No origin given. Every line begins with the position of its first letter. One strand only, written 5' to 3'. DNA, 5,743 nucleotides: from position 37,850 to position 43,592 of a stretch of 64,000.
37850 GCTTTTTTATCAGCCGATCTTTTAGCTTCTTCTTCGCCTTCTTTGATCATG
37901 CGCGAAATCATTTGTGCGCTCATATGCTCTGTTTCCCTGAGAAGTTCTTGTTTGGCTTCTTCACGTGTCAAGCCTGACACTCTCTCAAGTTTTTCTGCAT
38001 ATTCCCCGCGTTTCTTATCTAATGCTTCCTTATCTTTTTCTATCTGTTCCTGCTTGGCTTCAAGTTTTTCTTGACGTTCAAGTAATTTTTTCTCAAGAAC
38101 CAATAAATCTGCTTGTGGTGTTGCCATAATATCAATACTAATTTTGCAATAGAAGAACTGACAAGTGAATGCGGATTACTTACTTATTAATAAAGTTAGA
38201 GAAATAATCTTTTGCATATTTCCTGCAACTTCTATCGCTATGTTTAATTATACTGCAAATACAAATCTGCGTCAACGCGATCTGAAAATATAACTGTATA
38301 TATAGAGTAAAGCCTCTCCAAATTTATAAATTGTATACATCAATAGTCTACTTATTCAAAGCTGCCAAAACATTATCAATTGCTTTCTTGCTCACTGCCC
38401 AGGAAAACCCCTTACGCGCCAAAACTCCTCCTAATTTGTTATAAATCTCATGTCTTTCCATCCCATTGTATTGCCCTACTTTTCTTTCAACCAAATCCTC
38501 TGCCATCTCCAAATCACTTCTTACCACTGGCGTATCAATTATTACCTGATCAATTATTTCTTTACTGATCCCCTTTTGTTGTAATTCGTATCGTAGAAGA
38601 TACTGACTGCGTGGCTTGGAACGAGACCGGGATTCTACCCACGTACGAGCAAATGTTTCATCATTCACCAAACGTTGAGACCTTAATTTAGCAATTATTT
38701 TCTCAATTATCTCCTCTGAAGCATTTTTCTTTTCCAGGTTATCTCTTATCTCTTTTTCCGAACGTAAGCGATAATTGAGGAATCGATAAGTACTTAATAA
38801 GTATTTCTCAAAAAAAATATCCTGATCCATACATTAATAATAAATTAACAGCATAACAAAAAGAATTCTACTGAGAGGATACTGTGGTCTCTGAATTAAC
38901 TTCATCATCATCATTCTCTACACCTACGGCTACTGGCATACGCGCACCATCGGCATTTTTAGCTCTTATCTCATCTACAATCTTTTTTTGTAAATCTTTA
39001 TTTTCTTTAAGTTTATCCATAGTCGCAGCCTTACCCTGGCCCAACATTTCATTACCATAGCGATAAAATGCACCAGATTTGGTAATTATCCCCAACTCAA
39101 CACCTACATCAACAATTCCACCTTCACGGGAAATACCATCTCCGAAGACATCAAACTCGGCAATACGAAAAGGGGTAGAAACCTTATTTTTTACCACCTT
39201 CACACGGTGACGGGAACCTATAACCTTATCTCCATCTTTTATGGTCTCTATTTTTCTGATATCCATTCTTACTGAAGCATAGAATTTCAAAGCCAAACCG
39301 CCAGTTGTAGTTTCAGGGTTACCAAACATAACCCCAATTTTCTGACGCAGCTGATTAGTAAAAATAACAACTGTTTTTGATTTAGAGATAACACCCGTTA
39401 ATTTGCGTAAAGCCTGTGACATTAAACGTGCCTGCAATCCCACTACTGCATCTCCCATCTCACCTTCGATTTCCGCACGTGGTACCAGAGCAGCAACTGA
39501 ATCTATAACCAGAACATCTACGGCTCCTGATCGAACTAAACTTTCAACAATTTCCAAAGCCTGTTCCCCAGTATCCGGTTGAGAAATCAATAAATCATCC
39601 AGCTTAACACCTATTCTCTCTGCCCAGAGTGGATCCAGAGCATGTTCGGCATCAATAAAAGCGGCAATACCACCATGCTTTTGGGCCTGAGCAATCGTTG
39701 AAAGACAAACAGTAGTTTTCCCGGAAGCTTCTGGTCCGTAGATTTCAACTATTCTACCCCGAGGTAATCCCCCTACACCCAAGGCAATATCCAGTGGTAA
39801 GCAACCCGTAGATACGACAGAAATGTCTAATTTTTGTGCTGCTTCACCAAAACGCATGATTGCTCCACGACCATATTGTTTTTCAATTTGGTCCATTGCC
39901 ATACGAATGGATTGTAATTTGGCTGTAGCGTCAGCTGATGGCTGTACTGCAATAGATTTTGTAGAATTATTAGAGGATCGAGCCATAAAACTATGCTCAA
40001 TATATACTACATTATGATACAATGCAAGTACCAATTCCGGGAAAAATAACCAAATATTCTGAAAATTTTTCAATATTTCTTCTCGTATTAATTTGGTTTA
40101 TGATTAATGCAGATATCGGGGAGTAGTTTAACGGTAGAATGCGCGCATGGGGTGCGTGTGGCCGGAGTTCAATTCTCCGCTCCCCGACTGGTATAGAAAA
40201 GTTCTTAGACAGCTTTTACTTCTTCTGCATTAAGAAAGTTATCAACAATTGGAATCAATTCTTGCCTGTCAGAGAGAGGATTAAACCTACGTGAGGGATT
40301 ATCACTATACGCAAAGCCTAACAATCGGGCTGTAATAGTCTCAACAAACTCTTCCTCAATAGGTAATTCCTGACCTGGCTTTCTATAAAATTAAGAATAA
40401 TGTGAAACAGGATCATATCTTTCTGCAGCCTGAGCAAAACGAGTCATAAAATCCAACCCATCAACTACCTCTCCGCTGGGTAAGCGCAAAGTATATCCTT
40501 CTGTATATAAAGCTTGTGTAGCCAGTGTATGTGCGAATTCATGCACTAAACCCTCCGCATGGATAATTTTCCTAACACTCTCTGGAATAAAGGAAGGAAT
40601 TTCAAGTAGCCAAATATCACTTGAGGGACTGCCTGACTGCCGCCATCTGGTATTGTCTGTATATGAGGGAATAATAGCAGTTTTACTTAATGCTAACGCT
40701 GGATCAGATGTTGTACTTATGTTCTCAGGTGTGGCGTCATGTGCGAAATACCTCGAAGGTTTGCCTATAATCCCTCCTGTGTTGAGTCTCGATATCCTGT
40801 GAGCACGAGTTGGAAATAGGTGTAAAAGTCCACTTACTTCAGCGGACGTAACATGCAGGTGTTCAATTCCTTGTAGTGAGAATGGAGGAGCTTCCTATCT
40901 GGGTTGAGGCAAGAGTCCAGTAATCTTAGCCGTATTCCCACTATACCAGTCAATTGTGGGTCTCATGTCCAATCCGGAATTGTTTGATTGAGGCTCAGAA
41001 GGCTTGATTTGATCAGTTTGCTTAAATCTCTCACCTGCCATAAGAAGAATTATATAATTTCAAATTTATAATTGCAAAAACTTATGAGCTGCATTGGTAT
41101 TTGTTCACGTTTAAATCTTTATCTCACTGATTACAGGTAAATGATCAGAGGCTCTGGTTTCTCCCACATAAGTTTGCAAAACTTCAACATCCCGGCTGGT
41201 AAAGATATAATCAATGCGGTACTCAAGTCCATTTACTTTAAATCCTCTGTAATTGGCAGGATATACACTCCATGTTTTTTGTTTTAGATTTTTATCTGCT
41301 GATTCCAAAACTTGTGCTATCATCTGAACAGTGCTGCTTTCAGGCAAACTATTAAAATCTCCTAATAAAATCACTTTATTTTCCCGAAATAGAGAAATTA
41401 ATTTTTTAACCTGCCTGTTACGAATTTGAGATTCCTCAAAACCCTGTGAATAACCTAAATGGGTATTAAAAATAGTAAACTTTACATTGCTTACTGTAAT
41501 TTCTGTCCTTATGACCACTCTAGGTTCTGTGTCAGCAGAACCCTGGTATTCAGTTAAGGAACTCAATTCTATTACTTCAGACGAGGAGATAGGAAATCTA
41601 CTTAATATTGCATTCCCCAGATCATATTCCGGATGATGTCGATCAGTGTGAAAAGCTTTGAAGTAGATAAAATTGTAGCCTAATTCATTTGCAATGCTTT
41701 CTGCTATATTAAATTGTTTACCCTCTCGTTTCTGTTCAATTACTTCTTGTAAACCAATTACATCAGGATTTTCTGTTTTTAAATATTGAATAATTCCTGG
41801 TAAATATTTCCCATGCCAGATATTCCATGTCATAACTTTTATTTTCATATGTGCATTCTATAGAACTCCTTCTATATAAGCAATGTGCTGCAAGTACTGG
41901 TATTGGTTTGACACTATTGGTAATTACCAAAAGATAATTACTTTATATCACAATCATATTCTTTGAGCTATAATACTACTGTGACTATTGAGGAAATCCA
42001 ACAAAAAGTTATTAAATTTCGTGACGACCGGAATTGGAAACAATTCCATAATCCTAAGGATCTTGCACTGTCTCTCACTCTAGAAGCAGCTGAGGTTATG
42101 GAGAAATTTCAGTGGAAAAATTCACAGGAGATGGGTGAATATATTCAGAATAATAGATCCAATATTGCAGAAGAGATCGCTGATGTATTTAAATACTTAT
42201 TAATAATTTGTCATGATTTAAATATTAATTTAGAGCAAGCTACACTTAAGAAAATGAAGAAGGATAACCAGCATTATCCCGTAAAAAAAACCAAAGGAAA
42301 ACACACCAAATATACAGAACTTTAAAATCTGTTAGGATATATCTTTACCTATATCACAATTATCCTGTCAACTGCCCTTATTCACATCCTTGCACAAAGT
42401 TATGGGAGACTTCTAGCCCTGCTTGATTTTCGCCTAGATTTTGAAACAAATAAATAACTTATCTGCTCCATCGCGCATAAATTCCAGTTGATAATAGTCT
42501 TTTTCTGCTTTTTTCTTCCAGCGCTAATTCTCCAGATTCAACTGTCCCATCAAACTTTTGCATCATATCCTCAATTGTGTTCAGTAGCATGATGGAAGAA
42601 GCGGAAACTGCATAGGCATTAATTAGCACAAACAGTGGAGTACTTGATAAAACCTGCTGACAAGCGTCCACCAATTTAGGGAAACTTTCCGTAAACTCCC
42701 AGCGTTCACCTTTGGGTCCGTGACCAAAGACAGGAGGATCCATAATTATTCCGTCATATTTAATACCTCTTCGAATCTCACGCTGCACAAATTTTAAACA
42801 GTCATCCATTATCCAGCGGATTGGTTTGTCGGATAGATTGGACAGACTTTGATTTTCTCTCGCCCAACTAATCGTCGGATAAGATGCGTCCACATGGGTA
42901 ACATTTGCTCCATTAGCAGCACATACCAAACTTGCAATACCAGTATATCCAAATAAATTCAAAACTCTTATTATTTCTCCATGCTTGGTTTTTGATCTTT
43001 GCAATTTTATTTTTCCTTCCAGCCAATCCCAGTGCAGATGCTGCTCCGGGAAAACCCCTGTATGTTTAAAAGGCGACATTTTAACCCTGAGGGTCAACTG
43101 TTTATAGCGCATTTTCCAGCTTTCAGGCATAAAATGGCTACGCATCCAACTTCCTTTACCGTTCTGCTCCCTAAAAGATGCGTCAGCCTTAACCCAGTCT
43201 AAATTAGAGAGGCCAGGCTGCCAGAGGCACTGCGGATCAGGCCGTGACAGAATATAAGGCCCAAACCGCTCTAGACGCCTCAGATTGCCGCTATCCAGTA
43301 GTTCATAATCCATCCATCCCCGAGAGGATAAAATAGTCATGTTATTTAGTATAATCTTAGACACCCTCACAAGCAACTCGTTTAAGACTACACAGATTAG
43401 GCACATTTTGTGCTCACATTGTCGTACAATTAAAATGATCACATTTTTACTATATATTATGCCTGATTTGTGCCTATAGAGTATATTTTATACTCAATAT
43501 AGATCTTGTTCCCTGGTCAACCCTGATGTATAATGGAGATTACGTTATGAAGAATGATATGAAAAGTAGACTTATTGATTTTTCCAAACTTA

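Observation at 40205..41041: HExxH metallopeptidase reading frame with exactly two in-frame stops and no frameshift, adjacent to tRNA-Pro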

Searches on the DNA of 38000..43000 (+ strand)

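Call 7: search_dna_similar(query=window:38000-43000:+, collection=phages, mode=near)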
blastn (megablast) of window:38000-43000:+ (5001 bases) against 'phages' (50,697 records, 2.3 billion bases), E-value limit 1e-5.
No match.
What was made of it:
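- Tried and rejected: A megablast of 38000-43000 against phage records found nothing (call 7).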

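Call 82: search_rna_families(source=window, start=39800, end=41300, threshold=evalue, max_evalue=1)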
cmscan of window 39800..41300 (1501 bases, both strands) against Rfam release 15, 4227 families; matches with E-value up to 1: 1.
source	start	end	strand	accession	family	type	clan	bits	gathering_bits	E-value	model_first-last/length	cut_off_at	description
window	40117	40187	+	RF00005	tRNA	Gene; tRNA;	CL00001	55.4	29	7.8e-11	1-71/71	no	tRNA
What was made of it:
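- No Rfam element lies in the region other than the tRNA (call 82).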

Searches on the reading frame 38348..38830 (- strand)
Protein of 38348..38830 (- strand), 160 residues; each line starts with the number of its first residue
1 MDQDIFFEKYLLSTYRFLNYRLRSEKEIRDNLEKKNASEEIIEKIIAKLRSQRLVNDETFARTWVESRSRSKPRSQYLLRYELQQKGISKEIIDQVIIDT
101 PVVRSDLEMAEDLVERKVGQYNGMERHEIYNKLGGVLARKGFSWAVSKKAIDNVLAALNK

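Call 6: search_protein_families(library=pfam, proteins=[window:38348-38830:-], max_evalue=0.01)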
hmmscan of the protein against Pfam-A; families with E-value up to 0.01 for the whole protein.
window:38348-38830:- (160 aa): 5 families
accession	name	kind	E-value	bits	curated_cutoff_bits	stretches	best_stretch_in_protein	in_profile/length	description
PF21982.2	RecX_HTH1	-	2.1e-17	63.2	26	2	15-49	6-40/40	RecX, first three-helix domain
PF02631.22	RecX_HTH2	-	3.7e-16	59.5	26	1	56-96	1-41/42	RecX, second three-helix domain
PF21981.2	RecX_HTH3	-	2.2e-10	41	26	1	106-151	3-48/48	RecX, third three-helix domain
PF07156.20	Prenylcys_lyase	-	0.00064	19.3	27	1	67-158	152-242/363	Prenylcysteine lyase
PF25824.1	DUF7951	-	0.0016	18.6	27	1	18-133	72-182/212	Repeat of unknown function (DUF7951)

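Call 49: find_encoding_contigs(protein=window:38348-38830:-, flank=5000, max_places=5)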
Protein window:38348-38830:- (160 aa): no gene with exactly this product is on record in the collection.

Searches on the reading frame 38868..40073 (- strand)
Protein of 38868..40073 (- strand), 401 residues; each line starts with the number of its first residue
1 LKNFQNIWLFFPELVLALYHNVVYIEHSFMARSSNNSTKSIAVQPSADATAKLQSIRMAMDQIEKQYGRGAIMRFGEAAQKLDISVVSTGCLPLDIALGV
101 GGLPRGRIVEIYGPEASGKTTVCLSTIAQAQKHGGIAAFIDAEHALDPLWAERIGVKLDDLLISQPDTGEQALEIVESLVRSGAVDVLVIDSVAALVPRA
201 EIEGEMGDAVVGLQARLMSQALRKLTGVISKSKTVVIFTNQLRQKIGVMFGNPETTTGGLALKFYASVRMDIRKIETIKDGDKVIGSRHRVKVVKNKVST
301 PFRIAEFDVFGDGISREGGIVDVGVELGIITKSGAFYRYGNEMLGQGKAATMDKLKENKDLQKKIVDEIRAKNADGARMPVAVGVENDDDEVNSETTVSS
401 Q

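Call 6: search_protein_families(library=pfam, proteins=[window:38868-40073:-], max_evalue=0.01)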
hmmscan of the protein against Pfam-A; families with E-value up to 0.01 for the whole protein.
window:38868-40073:- (401 aa): 10 families
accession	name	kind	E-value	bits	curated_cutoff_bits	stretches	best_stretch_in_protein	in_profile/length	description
PF00154.27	RecA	-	1e-130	435.3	27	1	55-315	2-262/262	recA bacterial DNA recombination protein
PF21096.2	RecA_C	-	7.2e-18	64.9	27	1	318-372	1-55/57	RecA C-terminal domain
PF08423.17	Rad51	-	8.5e-10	38.7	22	1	84-280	5-217/244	Rad51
PF06745.19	ATPase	-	5.8e-06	26.3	26.6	1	87-143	1-57/231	KaiC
PF13191.12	AAA_16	-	0.00017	22.5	32.6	1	104-238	22-137/167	AAA ATPase domain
PF01637.24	ATPase_2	-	0.0011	19.2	33.2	1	107-232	21-108/225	ATPase domain predominantly from Archaea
PF13401.12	AAA_22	-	0.0015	19.3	27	1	107-199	6-97/130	AAA domain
PF13479.12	AAA_24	-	0.0024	18.2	27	1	109-197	5-77/195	AAA domain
PF13481.12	AAA_25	-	0.0061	16.6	27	0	101-130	28-57/195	AAA domain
PF02283.22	CobU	-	0.0087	16.1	27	0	111-242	3-125/168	Cobinamide kinase / cobinamide phosphate guanyltransferase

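Call 46: find_encoding_contigs(protein=window:38868-40073:-, flank=3000, max_places=10)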
Protein window:38868-40073:- (401 aa): no gene with exactly this product is on record in the collection.

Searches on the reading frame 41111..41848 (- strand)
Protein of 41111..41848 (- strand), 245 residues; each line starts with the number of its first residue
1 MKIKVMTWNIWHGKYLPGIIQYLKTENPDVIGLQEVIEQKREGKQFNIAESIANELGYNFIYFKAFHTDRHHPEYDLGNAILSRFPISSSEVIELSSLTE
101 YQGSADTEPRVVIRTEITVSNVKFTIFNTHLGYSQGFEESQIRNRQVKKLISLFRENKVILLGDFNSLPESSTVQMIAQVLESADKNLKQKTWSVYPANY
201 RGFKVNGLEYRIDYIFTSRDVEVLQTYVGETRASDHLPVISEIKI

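Call 6: search_protein_families(library=pfam, proteins=[window:41111-41848:-], max_evalue=0.01)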
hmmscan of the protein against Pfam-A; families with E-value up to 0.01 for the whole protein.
window:41111-41848:- (245 aa): 5 families
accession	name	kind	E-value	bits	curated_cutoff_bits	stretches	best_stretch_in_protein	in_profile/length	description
PF03372.29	Exo_endo_phos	-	6.7e-24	85.3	24.5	1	6-236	1-225/225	Endonuclease/Exonuclease/phosphatase family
PF23226.1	Exo_endo_phos_PGAP2IP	-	1.6e-06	28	27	1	21-196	28-190/239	PGAP2IP, C-terminal nuclease-like domain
PF22669.2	Exo_endo_phos2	-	5.7e-05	23.2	27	0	7-180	2-191/288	Endonuclease/Exonuclease/phosphatase family 2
PF14529.12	Exo_endo_phos_2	-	0.0018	18.6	27.4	0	139-240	13-117/117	Endonuclease-reverse transcriptase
PF19580.5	Exo_endo_phos_3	-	0.0055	16.2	27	0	141-193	170-219/311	Endonuclease/Exonuclease/phosphatase family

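Call 45: find_encoding_contigs(protein=window:41111-41848:-, flank=3000, max_places=10)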
Protein window:41111-41848:- (245 aa): no gene with exactly this product is on record in the collection.

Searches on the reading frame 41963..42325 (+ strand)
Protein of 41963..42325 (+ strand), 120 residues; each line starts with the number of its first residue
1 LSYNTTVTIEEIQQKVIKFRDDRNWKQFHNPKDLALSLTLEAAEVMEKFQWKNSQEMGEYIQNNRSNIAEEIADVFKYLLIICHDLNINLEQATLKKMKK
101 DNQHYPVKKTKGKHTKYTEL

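Call 6: search_protein_families(library=pfam, proteins=[window:41963-42325:+], max_evalue=0.01)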
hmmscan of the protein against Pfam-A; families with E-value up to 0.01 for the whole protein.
window:41963-42325:+ (120 aa): 3 families
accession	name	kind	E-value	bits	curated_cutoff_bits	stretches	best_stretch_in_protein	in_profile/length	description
PF12643.12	MazG-like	-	1.8e-14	54.2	27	1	37-120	2-85/85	MazG-like family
PF03819.22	MazG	-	0.00025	21.7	22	1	32-102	4-67/74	MazG nucleotide pyrophosphohydrolase domain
PF08761.16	dUTPase_2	-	0.00055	20.7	22.9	1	26-103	23-99/162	dUTPase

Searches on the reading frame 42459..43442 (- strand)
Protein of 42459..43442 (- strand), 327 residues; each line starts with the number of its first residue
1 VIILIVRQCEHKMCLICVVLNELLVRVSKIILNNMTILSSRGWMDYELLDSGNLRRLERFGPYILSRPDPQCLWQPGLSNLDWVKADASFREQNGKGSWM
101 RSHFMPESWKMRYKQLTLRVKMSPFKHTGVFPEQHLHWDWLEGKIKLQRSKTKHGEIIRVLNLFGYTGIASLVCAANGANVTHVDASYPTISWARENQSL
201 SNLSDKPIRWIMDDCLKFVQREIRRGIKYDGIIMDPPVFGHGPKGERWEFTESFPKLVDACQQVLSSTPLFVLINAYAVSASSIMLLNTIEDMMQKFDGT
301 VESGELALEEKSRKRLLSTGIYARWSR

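Call 6: search_protein_families(library=pfam, proteins=[window:42459-43442:-], max_evalue=0.01)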
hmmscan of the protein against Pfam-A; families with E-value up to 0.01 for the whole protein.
window:42459-43442:- (327 aa): 2 families
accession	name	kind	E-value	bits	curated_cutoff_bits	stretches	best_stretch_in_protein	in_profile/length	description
PF10672.15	Methyltrans_SAM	-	5.8e-09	36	27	1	104-280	81-244/286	S-adenosylmethionine-dependent methyltransferase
PF03602.21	Cons_hypoth95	-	0.0024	18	24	1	154-237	39-122/182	Conserved hypothetical protein 95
